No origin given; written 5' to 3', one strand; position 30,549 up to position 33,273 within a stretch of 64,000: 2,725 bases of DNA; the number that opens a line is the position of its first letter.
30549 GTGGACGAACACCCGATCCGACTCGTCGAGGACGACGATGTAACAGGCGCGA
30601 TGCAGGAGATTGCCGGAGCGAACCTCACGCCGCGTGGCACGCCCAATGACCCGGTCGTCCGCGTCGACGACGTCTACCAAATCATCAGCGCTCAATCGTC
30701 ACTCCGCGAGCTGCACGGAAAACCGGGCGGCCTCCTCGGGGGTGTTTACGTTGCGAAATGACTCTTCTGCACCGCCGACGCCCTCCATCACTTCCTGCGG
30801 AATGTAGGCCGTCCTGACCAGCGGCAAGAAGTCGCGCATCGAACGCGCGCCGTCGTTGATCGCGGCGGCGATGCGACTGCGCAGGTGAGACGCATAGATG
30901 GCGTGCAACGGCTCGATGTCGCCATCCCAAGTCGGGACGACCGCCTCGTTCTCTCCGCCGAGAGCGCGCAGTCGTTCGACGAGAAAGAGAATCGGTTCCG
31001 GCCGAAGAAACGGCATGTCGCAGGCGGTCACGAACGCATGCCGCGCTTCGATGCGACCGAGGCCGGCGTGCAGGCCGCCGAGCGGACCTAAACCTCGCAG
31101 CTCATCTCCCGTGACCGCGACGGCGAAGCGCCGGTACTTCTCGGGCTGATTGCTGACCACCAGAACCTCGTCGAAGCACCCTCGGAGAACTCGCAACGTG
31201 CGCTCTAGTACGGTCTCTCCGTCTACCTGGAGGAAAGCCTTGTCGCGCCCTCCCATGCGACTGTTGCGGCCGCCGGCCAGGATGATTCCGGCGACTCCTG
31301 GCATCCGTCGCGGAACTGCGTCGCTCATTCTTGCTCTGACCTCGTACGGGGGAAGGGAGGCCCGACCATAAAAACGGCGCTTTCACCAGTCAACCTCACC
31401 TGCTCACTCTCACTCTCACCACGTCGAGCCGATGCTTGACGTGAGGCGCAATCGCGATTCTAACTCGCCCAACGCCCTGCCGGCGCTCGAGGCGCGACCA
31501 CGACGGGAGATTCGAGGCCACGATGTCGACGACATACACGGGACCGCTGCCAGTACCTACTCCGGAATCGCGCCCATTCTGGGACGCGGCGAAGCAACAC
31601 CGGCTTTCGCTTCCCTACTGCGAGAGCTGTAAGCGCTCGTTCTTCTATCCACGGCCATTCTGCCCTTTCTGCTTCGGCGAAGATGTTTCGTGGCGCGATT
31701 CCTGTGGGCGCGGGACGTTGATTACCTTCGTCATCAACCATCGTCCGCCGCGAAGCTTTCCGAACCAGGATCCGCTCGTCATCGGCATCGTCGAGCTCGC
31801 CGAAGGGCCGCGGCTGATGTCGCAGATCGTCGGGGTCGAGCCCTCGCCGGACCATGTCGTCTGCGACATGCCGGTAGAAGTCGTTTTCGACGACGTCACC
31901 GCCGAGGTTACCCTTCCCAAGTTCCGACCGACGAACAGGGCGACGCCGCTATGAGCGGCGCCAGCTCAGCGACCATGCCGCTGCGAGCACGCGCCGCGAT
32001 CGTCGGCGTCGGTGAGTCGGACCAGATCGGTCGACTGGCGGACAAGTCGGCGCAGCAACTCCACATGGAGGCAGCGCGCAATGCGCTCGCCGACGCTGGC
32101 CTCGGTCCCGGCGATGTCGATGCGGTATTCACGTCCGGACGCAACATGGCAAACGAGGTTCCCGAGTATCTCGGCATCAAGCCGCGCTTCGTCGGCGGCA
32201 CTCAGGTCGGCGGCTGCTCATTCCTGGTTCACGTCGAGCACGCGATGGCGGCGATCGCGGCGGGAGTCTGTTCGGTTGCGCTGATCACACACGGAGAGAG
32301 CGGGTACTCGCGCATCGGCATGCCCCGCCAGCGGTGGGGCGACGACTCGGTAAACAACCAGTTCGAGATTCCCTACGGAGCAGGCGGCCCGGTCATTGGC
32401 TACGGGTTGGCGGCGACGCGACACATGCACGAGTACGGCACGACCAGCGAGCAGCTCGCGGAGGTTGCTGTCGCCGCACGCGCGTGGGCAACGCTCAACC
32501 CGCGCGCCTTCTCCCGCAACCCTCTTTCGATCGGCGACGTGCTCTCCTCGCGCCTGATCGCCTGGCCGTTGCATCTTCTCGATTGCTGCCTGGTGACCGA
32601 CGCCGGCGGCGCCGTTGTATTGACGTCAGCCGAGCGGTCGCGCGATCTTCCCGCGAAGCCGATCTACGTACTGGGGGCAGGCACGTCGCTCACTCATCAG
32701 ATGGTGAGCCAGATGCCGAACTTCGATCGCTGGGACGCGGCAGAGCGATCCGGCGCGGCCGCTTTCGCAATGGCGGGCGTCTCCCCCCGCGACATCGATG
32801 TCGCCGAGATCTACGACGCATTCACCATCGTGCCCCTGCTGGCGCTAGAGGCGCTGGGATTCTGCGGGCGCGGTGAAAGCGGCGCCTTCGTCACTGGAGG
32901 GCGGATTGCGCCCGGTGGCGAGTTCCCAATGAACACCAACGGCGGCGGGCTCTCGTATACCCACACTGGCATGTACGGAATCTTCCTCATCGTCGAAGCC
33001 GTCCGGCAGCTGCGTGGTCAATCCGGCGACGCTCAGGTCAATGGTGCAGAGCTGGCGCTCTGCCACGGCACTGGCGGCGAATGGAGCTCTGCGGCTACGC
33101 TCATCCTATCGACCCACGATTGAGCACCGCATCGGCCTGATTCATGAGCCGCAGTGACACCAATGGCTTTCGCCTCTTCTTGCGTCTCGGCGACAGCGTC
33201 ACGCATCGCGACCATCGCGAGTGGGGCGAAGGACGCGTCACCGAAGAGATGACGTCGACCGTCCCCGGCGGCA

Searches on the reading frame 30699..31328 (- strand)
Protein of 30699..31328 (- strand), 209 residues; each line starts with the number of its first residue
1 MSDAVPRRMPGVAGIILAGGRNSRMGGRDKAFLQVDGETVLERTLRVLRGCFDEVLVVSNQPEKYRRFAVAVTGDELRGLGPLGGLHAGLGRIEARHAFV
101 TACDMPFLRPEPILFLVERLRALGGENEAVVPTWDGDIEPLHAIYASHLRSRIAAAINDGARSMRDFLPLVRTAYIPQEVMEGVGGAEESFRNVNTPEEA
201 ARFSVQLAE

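Call 36: search_protein_families(library=pfam, proteins=[window:30699-31328:-], max_evalue=0.001)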
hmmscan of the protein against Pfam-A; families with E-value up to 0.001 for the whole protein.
window:30699-31328:- (209 aa): 2 families
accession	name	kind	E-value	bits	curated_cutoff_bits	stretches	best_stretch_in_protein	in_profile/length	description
PF12804.13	NTP_transf_3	-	7.4e-40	137.2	27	1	14-167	1-153/160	MobA-like NTP transferase domain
PF01128.25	IspD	-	2.7e-05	24.5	27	1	13-63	2-55/221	2-C-methyl-D-erythritol 4-phosphate cytidylyltransferase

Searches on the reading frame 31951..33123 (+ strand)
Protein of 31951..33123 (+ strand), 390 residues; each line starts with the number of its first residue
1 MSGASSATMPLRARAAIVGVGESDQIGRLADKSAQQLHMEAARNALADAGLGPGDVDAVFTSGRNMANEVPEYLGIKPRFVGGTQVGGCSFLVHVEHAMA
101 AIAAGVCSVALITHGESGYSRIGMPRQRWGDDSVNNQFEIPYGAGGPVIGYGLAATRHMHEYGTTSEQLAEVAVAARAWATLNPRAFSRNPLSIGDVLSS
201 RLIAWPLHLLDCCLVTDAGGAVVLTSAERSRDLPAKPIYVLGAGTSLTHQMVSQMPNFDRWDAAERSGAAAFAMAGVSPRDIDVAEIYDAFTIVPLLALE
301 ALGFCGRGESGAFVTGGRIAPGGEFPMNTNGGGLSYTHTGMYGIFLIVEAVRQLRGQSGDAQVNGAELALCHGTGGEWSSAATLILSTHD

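Call 36: search_protein_families(library=pfam, proteins=[window:31951-33123:+], max_evalue=0.001)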
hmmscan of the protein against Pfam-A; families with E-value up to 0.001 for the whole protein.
window:31951-33123:+ (390 aa): 2 families
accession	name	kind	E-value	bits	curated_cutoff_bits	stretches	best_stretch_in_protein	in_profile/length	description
PF22691.2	Thiolase_C_1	-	1.3e-63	213.5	28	1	244-388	1-144/144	Thiolase C-terminal domain-like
PF02803.24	Thiolase_C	-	9.4e-06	25.7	27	1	271-376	31-115/123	Thiolase, C-terminal domain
